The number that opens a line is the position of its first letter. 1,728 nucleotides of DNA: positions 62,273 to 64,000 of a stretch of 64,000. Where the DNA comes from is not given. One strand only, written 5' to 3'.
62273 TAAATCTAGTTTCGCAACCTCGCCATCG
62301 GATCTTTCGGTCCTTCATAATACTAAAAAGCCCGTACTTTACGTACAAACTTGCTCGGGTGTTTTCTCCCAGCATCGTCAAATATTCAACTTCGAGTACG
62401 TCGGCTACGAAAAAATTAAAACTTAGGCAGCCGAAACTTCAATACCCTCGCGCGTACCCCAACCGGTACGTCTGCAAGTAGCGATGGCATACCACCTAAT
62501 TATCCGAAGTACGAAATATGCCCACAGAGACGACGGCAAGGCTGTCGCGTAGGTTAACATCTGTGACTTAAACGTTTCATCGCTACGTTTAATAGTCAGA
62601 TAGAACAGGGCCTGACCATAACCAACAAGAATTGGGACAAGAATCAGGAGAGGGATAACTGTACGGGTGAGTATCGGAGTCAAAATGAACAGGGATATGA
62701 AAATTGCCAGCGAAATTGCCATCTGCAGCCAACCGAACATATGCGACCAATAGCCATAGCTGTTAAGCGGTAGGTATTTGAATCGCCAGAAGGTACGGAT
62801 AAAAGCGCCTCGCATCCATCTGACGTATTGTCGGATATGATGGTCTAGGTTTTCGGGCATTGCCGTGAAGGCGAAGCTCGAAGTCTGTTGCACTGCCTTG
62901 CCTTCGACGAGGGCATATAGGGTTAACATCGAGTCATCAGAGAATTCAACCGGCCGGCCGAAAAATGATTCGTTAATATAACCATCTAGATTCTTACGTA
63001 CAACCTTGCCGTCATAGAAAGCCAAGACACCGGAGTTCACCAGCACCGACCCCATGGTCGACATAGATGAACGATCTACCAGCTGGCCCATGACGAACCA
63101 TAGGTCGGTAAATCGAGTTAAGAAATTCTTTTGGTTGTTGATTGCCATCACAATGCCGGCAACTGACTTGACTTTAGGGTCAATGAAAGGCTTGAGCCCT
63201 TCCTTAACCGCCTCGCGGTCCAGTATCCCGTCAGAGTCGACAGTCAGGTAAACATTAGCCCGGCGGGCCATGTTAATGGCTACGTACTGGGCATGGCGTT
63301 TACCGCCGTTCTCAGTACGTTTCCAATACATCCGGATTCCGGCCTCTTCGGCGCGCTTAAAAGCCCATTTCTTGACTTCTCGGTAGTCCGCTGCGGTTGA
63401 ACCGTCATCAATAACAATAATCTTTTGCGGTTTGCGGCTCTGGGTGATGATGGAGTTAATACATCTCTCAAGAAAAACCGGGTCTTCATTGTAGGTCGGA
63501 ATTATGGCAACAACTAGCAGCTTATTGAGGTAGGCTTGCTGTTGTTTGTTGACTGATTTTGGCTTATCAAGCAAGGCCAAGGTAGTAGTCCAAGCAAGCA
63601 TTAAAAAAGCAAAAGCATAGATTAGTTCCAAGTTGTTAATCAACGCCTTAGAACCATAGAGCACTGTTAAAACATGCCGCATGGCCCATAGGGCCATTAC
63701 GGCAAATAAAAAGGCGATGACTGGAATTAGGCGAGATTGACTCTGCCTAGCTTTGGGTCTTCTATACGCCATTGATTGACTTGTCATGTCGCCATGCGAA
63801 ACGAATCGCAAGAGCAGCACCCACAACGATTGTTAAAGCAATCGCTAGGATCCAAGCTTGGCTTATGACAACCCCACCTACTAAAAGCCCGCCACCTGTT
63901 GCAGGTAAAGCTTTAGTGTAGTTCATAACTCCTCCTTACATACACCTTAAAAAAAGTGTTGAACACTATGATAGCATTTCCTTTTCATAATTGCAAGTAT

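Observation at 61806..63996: Sorting-signal-only mini-ORF (LPATG + TM + basic tail) translationally coupled to a HAS/NodC-like processive GT2, next to a sortase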

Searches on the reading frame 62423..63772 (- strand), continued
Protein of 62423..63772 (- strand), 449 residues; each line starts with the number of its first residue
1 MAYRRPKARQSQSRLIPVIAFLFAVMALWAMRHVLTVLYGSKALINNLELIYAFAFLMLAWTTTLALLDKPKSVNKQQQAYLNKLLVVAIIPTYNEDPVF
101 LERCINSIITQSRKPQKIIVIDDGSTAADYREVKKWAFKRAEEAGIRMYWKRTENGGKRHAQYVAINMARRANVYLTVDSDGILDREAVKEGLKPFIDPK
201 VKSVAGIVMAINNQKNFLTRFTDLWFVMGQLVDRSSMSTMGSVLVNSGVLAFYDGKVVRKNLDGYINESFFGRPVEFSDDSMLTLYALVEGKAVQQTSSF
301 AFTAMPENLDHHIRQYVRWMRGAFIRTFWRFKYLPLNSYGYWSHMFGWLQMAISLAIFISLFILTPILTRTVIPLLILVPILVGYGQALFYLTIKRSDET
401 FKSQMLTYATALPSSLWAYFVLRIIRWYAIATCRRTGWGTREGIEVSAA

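Call 87: fold_search(model_id=the predicted structure, library=pdb)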
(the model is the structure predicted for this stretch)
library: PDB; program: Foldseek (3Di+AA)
matches with E <= 10: 1191; with E <= 0.001: 249
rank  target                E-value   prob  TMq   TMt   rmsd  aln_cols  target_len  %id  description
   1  7sp8_A                1.6e-17  1.00  0.60  0.54  11.8       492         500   15  Chlorella virus Hyaluronan Synthase bound to UDP-GlcNAc (released 2022-04-06)
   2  8smm_A                3.5e-17  1.00  0.63  0.56   9.9       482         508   19  Xenopus laevis hyaluronan synthase 1 (released 2024-05-01)
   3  8smp_A                5.0e-17  1.00  0.64  0.56   9.6       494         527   21  Xenopus laevis hyaluronan synthase 1, UDP-bound, gating loop inserted state (released 2024-05-01)
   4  8sne_A                5.0e-17  1.00  0.56  0.52  10.9       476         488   16  Chlorella virus Hyaluronan Synthase bound to GlcA extended GlcNAc primer and UDP (released 2024-05-01)
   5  7sp7_A                8.2e-17  1.00  0.59  0.54  11.4       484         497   17  Chlorella virus hyaluronan synthase inhibited by UDP (released 2022-04-06)
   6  8smn_A                9.1e-17  1.00  0.59  0.51  13.7       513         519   20  Xenopus laevis hyaluronan synthase 1, nascent HA polymer bound state (released 2024-05-01)
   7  9yq4_A                1.1e-16  1.00  0.59  0.54  11.8       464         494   16  Chlorella virus hyaluronan synthase bound to a proofreading UDP-GlcA (released 2025-12-10)
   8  9yq5_A                2.6e-16  1.00  0.59  0.54  10.8       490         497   17  Chlorella virus hyaluronan synthase bound to an inserted UDP-GlcA (released 2025-12-10)
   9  7sp9_A                3.9e-16  1.00  0.56  0.52  11.9       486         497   17  Chlorella virus Hyaluronan Synthase in the GlcNAc-primed channel-closed state (released 2022-04-06)
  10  9yq2_A                1.3e-15  1.00  0.59  0.55  10.6       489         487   17  Chlorella virus hyaluronan synthase bound to DDM (released 2025-12-10)
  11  7sp6_A                4.7e-15  1.00  0.59  0.55  11.3       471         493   18  Chlorella virus hyaluronan synthase (released 2022-04-06)
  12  9kqc_A                7.7e-15  1.00  0.59  0.54  10.9       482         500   17  Chlorella virus Hyaluronan Synthase bound to VNAR (released 2025-05-14)
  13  8snc_A                1.0e-14  1.00  0.58  0.53  10.9       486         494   17  Chlorella virus Hyaluronan Synthase bound to GlcA extended GlcNAc primer (released 2024-05-01)
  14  4p00_A                1.1e-11  1.00  0.53  0.35   9.3       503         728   14  Bacterial Cellulose Synthase in complex with cyclic-di-GMP and UDP (released 2014-04-09)
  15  6yv7_B                3.2e-11  1.00  0.52  0.66  10.2       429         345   16  Mannosyltransferase PcManGT from Pyrobaculum calidifontis (released 2020-07-22)
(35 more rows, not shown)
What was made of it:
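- On Class I hyaluronan synthase / NodC-type processive GT2: The top 13 Foldseek matches are CvHAS and XlHAS1, aligned over the full length (call 87).
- Closest known: Class I hyaluronan synthases. Same: The GT2 shares the motifs (DDGS, DSD, SDDSMLT, QxxRW) and the fold, with full-length Foldseek matches at E about 1e-17 (call 87).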

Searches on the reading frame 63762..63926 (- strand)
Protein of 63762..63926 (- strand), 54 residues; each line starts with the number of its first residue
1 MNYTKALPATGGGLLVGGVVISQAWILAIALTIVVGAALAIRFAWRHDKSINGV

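Call 3: search_protein_families(library=pfam, proteins=[window:63762-63926:-], max_evalue=0.1)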
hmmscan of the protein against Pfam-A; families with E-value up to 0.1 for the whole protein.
window:63762-63926:- (54 aa): 0 families

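Call 4: search_protein_families(library=ncbifam, proteins=[window:63762-63926:-], max_evalue=0.1)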
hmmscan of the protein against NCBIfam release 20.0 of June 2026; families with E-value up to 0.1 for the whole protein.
window:63762-63926:- (54 aa): 1 family
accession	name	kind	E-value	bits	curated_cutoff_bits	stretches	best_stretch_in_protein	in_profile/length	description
NF058603.1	SCO2097_fam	equivalog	0.071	13.5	110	1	10-49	51-90/129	SCO2097 family morphological protein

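Call 5: find_encoding_contigs(protein=window:63762-63926:-, flank=10000, max_places=10)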
Protein window:63762-63926:- (54 aa): no gene with exactly this product is on record in the collection.

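Call 7: find_homologous_proteins(query=window:63762-63926:-, max_evalue=10)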
Query window:63762-63926:- (54 aa): 11 proteins with E <= 10 among 15 candidates.
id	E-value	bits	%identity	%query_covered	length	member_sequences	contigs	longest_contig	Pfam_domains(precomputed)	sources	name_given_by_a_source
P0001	1.4e-24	102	93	100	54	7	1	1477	-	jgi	-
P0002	6.4e-24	100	93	100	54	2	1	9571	-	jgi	jgi:hypothetical protein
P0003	1.5e-23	98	91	100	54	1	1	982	-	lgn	-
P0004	1.7e-23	98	89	100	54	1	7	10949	-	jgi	jgi:hypothetical protein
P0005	4.5e-23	97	85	100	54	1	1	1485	-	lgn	-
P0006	3.1e-22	94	87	100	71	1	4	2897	-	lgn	-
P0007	3.8e-22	94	87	100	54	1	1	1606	-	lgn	-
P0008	4.9e-22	94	85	100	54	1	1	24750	-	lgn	-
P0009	1.6e-21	92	85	100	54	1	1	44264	-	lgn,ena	-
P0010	2.9e-16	76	69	100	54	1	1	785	-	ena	-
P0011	5.6e-16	75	69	100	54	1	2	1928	-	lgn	-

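Call 30: find_encoding_contigs(protein=P0009, flank=10000, max_places=2)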
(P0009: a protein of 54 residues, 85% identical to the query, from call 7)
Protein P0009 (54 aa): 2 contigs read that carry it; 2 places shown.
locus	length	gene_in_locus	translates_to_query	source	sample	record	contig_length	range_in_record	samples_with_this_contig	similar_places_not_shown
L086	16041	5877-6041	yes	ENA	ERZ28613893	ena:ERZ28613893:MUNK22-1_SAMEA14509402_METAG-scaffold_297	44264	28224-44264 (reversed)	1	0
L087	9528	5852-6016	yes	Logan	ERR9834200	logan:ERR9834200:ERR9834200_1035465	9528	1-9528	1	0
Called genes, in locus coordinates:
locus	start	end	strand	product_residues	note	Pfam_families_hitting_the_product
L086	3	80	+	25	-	?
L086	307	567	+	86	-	PF00856:SET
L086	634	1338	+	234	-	PF03575:Peptidase_S51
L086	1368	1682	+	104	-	-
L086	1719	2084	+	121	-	PF00903:Glyoxalase (faint)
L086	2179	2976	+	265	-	-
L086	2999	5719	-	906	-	PF02018:CBM_4_9 (faint), PF17957:Big_7, PF01522:Polysacc_deac_1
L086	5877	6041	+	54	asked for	-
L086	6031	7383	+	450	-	PF00535:Glycos_transf_2, PF13641:Glyco_tranf_2_3, PF13632:Glyco_trans_2_3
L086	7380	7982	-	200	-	PF04203:Sortase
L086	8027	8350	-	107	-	PF07885:Ion_trans_2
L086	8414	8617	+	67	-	-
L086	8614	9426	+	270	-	-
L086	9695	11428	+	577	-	-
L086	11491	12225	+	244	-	PF00561:Abhydrolase_1, PF06821:Ser_hydrolase (faint), PF12146:Hydrolase_4, PF12697:Abhydrolase_6, PF00561:Abhydrolase_1 (weak)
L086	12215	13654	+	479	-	PF08245:Mur_ligase_M, PF02875:Mur_ligase_C (weak)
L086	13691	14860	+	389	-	PF01820:Dala_Dala_lig_N, PF02222:ATP-grasp (faint), PF07478:Dala_Dala_lig_C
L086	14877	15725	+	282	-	PF01522:Polysacc_deac_1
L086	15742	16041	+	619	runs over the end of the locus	PF00117:GATase, PF07722:Peptidase_C26 (weak), PF02540:NAD_synthase (weak), PF00958:GMP_synt_C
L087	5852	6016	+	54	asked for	-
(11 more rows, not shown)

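Call 31: find_encoding_contigs(protein=P0008, flank=10000, max_places=2)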
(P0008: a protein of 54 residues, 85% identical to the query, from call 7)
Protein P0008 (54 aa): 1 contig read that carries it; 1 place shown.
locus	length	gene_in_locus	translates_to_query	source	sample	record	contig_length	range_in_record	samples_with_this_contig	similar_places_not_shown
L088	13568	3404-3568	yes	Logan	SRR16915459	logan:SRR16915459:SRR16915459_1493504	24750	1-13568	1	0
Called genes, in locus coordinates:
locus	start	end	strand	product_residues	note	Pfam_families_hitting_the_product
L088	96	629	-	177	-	-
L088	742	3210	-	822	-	PF17957:Big_7, PF02018:CBM_4_9 (weak), PF01522:Polysacc_deac_1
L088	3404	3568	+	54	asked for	-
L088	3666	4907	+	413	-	PF00535:Glycos_transf_2, PF13641:Glyco_tranf_2_3, PF13632:Glyco_trans_2_3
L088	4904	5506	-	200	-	PF04203:Sortase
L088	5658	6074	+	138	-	-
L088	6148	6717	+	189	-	-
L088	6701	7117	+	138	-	-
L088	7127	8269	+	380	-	PF00988:CPSase_sm_chain, PF00117:GATase, PF07722:Peptidase_C26 (weak)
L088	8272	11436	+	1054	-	PF25596:CPSase_L_D1, PF02786:CPSase_L_D2, PF07478:Dala_Dala_lig_C, PF02787:CPSase_L_D3, PF25596:CPSase_L_D1, PF02786:CPSase_L_D2, PF02222:ATP-grasp, PF07478:Dala_Dala_lig_C, +5 more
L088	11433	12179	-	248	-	-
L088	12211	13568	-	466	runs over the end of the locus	PF00206:Lyase_1, PF08328:ASL_C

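Call 32: find_encoding_contigs(protein=P0002, flank=10000, max_places=2)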
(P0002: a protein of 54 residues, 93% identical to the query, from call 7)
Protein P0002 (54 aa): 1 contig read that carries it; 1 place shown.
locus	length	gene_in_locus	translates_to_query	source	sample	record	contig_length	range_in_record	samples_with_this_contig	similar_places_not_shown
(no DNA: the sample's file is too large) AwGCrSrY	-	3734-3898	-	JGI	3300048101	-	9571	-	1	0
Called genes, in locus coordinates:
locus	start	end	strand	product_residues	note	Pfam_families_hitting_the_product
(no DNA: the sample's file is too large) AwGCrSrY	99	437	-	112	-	PF01638:HxlR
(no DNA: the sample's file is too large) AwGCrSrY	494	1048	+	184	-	PF00929:RNase_T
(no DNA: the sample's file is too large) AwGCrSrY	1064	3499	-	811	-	PF02018:CBM_4_9 (faint), PF17957:Big_7, PF01522:Polysacc_deac_1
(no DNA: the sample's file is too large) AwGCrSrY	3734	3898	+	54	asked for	-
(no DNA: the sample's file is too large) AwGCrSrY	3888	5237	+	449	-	PF13641:Glyco_tranf_2_3, PF00535:Glycos_transf_2, PF13632:Glyco_trans_2_3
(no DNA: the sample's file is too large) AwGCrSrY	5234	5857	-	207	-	PF04203:Sortase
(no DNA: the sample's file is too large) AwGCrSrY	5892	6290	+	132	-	PF04237:YjbR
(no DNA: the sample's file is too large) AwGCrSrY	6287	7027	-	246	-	-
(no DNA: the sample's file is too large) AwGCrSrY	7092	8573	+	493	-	PF07690:MFS_1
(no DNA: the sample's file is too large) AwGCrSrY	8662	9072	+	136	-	-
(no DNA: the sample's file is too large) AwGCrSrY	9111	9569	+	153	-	?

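Call 50: search_protein_representatives(alignment_id=A1)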
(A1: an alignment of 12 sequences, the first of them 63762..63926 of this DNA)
Query: 12 sequences, 54 profile positions. Proteins with E-value up to 0.001 (for the whole library): 71; up to 1e-10: 3; up to 1e-30: 0. The best 71 are listed.
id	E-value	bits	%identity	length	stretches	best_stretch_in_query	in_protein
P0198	7.7e-21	89.9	-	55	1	1-54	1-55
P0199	9.3e-17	76.8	-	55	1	1-53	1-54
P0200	1.2e-13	66.9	-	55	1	1-54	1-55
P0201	4.3e-10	55.5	-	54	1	1-50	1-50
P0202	2.2e-09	53.2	-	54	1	1-51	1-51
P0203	3.2e-09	52.7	-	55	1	2-51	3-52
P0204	3.5e-09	52.6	-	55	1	1-49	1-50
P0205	7.0e-09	51.6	-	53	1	1-52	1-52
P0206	7.4e-09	51.5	-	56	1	2-53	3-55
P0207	5.6e-08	48.7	-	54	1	1-51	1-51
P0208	5.6e-08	48.7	-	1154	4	11-48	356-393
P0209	1.1e-07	47.8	-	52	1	2-51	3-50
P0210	1.2e-07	47.7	-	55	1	1-53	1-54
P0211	1.4e-07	47.5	-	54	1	1-49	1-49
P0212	1.5e-07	47.3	-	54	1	1-50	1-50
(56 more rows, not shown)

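Call 77: search_protein_families(library=padloc, proteins=[window:63762-63926:-], max_evalue=0.01)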
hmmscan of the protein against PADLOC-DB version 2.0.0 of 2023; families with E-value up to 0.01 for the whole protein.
window:63762-63926:- (54 aa): 0 families

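Call 78: search_protein_families(library=phrogs, proteins=[window:63762-63926:-], max_evalue=0.01)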
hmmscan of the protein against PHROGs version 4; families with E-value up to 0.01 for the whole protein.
window:63762-63926:- (54 aa): 0 families
